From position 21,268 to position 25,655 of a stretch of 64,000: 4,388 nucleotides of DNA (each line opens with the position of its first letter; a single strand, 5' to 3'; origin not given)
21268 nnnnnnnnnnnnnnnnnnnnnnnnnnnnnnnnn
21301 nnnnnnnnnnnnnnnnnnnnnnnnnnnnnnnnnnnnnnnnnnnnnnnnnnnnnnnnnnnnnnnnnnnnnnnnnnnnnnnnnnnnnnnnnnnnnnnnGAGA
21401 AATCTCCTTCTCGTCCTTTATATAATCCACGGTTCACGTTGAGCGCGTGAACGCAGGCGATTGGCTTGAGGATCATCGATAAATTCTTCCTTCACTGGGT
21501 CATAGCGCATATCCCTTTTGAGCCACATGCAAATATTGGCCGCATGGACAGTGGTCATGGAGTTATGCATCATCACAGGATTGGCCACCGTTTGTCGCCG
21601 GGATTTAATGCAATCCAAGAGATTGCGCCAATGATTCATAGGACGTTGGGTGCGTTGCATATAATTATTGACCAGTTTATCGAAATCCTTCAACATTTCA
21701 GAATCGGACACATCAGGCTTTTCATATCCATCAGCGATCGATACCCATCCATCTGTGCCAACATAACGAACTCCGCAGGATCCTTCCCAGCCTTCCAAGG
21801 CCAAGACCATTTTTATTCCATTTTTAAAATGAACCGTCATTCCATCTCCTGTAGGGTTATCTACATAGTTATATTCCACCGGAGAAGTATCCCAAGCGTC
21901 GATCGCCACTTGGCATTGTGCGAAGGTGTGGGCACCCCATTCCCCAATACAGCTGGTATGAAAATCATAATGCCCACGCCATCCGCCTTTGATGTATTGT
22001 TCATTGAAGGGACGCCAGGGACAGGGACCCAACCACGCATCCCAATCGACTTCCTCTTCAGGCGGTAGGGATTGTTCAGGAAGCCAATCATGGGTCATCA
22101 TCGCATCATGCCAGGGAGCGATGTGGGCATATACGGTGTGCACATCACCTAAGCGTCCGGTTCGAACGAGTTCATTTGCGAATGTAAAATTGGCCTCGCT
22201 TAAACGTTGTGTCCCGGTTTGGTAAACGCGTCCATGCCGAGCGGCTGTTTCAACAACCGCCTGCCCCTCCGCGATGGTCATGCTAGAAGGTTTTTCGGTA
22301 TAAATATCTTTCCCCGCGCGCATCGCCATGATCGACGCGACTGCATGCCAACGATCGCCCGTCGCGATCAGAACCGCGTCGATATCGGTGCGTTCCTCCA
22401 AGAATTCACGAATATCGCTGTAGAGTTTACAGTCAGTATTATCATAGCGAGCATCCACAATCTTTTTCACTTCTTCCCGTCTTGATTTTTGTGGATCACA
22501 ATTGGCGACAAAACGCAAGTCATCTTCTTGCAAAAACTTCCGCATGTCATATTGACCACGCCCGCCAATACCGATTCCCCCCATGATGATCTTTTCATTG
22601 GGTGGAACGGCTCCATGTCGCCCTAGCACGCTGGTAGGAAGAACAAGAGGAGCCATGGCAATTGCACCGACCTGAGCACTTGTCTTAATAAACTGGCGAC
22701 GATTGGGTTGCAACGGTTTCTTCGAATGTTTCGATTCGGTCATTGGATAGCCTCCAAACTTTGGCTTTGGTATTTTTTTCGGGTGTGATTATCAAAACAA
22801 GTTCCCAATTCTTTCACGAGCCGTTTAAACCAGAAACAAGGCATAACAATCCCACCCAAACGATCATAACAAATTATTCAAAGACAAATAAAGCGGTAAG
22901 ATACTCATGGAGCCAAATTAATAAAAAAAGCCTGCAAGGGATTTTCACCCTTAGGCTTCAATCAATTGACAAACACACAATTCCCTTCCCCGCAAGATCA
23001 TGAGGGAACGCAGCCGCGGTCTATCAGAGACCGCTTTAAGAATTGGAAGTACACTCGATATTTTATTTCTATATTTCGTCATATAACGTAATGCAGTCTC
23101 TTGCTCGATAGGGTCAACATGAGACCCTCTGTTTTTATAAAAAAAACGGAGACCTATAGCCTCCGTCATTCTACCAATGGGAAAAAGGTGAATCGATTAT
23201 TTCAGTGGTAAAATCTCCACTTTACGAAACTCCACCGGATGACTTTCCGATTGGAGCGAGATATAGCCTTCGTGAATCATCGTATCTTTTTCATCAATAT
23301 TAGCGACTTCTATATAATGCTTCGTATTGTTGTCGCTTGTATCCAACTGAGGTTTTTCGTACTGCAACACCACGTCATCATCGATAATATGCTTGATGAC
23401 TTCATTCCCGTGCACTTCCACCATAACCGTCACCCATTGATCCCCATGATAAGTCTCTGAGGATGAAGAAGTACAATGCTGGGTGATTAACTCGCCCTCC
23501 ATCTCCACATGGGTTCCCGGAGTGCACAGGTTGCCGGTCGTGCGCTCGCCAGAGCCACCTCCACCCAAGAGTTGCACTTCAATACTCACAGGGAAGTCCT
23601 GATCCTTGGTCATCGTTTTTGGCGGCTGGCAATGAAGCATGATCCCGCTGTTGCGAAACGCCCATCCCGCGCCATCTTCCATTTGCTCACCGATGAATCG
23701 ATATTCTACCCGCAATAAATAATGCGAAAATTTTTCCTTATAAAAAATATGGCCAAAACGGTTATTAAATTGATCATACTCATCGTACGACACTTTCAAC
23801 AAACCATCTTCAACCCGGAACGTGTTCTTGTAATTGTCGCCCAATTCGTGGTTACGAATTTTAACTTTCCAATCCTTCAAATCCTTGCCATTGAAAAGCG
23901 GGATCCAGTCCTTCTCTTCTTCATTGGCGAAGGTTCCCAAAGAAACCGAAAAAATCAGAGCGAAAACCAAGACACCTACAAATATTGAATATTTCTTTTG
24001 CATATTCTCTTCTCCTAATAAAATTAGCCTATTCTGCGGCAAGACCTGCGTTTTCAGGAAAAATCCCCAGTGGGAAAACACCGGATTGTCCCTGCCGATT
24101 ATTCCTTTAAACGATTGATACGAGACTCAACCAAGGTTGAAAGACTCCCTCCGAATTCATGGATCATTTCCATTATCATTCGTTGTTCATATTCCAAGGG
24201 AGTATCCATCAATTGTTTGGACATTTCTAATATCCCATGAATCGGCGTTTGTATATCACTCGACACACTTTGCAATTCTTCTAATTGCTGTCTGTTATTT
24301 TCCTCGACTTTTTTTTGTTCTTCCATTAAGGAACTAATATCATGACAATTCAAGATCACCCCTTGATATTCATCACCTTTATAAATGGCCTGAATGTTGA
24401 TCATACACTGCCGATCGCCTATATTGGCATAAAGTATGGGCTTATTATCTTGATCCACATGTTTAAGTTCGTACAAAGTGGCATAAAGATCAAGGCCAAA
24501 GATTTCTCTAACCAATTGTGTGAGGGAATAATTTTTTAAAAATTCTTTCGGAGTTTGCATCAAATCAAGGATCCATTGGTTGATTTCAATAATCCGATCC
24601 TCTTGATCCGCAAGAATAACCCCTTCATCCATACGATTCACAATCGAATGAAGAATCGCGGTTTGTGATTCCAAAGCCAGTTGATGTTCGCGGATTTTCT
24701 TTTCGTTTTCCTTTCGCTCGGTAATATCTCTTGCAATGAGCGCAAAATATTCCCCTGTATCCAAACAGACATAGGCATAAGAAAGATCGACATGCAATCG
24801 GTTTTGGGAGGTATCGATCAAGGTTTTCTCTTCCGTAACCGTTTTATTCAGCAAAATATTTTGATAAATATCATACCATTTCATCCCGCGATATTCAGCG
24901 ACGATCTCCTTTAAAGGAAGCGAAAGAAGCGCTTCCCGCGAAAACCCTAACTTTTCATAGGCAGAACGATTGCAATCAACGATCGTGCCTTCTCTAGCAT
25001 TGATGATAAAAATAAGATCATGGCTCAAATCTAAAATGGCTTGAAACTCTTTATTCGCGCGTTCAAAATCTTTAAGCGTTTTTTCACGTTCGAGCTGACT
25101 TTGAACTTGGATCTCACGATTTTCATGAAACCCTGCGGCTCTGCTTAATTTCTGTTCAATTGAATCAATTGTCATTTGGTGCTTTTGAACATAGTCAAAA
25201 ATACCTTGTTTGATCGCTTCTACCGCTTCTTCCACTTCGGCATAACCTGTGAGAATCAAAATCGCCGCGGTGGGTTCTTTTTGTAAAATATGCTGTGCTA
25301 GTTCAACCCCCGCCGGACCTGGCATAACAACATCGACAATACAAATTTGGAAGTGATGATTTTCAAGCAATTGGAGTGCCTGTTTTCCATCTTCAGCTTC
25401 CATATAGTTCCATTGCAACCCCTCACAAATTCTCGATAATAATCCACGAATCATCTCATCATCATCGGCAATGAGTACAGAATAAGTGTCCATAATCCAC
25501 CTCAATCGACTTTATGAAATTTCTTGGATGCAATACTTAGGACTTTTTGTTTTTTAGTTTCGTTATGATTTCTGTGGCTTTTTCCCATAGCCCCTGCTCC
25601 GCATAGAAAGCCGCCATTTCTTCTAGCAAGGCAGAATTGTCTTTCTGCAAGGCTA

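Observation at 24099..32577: Five-gene signalling operon: hybrid HK, coiled-coil protein, DUF342/FapA-like solenoid, TPR protein and a kinase-less REC-PAS-DHp protein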

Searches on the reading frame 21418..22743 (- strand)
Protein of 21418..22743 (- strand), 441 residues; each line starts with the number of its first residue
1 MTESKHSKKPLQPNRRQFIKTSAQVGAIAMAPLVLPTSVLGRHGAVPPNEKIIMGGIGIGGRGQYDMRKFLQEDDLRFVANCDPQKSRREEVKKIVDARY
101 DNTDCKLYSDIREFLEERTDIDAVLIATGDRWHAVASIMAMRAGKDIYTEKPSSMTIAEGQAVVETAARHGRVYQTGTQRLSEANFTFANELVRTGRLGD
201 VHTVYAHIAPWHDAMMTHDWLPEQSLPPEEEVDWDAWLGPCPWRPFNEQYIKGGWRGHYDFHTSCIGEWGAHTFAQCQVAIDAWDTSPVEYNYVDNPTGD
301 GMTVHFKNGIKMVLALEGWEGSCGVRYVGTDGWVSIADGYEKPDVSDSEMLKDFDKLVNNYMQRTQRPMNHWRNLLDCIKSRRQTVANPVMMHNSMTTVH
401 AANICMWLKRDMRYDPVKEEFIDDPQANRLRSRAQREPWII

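Call 69: search_protein_families(library=pfam, proteins=[window:21418-22743:-], max_evalue=0.00001)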
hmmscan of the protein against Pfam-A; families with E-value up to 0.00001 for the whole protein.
window:21418-22743:- (441 aa): 2 families
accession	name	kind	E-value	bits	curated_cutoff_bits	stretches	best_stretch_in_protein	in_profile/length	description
PF19051.5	GFO_IDH_MocA_C2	-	2.4e-23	83.4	23.3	1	211-440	33-253/254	Oxidoreductase family, C-terminal alpha/beta domain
PF01408.29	GFO_IDH_MocA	-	4.2e-17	63.4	24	1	57-177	6-119/120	Oxidoreductase family, NAD-binding Rossmann fold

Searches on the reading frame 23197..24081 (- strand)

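Call 4: search_protein_families(library=pfam, proteins=[window:23197-24081:-], max_evalue=0.01)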
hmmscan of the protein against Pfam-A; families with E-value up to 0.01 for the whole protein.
window:23197-24081:- (294 aa): 1 family
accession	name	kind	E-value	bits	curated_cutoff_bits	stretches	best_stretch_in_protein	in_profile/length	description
PF06439.18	3keto-disac_hyd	-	9.1e-39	133.9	26.8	1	58-290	1-186/187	3-keto-disaccharide hydrolase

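Call 5: search_protein_families(library=ncbifam, proteins=[window:23197-24081:-], max_evalue=0.01)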
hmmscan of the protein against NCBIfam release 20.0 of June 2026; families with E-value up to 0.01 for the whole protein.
window:23197-24081:- (294 aa): 0 families

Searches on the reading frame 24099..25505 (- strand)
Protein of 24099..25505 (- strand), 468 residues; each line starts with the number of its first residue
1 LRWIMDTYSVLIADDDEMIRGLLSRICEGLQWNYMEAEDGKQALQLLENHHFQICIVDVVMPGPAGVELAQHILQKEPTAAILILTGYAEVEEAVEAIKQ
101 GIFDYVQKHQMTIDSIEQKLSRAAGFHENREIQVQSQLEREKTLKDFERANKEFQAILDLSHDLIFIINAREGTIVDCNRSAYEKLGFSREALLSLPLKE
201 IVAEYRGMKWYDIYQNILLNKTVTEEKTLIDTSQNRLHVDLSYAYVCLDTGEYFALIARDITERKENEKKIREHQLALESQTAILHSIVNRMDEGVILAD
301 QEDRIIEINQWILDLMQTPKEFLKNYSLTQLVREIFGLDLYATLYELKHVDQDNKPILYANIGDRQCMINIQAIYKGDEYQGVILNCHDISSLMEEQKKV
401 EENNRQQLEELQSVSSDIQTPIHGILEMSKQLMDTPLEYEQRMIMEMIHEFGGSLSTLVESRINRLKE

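Call 4: search_protein_families(library=pfam, proteins=[window:24099-25505:-], max_evalue=0.01)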
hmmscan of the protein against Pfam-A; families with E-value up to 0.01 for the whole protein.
window:24099-25505:- (468 aa): 7 families
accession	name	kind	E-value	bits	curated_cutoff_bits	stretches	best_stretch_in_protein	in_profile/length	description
PF00072.30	Response_reg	-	7.2e-24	84.5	30.2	1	10-110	1-101/111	Response regulator receiver domain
PF13426.13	PAS_9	-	3.2e-18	66.3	27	2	165-263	4-103/103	PAS domain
PF13188.13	PAS_8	-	5.9e-12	45.5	21.8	2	154-199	3-44/65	PAS domain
PF00989.32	PAS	-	8.1e-12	45.6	22.6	1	153-261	2-113/113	PAS fold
PF08448.16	PAS_4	-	4.5e-06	27.3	23.1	1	158-266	1-110/110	PAS fold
PF12860.13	PAS_7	-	5.9e-05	23.6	27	1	289-333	1-46/115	PAS fold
PF03048.19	Herpes_UL92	-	0.0064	16.8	21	0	70-168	61-157/191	UL92 family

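Call 5: search_protein_families(library=ncbifam, proteins=[window:24099-25505:-], max_evalue=0.01)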
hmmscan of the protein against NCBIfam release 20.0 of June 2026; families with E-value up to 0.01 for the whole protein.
window:24099-25505:- (468 aa): 101 families (the best 25 are shown)
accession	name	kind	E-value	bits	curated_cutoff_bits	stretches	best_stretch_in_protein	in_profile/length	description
NF008469.0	PRK11361.1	equivalog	7.4e-22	77.7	714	1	8-128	5-124/461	acetoacetate metabolism transcriptional regulator AtoC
NF053512.1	nitric_RR_NosR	exception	3.9e-19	69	400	1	10-146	1-140/422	response regulator c-di-GMP phosphodiesterase, NosR family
NF008302.0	PRK11091.1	equivalog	5.6e-18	64.5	838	3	272-451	144-327/779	aerobic respiration two-component sensor histidine kinase ArcB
NF045505.1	RR_RssB_Pseudo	equivalog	1e-17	64.3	700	1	9-161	7-152/394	two-component system response regulator RssB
NF011874.0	PRK15347.1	equivalog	1.1e-17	63.4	852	2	9-151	692-837/921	two component system sensor kinase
TIGR01818.1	ntrC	equivalog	8.1e-17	61.2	558.6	1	10-137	1-127/463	nitrogen regulation protein NR(I)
NF008176.1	PRK10923.1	equivalog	2.6e-16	59.3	620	1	7-138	3-133/469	nitrogen regulation protein NR(I)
NF047793.1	ResRegPgtA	equivalog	2.9e-16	59.3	650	1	6-122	4-123/414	two-component system response regulator PgtA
NF046022.1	RespRegCpdRBruc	equivalog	6.7e-16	58.4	180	1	9-92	3-86/120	cell cycle two-component system response regulator CpdR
NF006900.1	PRK09390.1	equivalog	9.8e-16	57.9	255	1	7-149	4-148/203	response regulator FixJ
NF051870.1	NAssimRespRegNtrX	equivalog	2.9e-15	56.1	600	1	9-131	3-130/452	nitrogen assimilation response regulator NtrX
TIGR00229.1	sensory_box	domain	4.1e-15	56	22.9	1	151-270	4-125/126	PAS domain S-box protein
NF007689.0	PRK10365.1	equivalog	4.5e-15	55.4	760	1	6-132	4-129/441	sigma-54-dependent response regulator transcription factor ZraR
NF040689.1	MtrAB_MtrA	equivalog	7.9e-15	54.8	300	1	10-174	1-164/219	MtrAB system response regulator MtrA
NF041367.1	CheY_Halo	equivalog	5.3e-14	52.6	200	1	10-109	1-100/114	chemotaxis protein CheY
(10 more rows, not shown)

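Call 67: search_protein_families(library=padloc, proteins=[window:24099-25505:-], max_evalue=0.001)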
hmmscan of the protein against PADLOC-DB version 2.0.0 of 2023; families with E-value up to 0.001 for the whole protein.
window:24099-25505:- (468 aa): 0 families
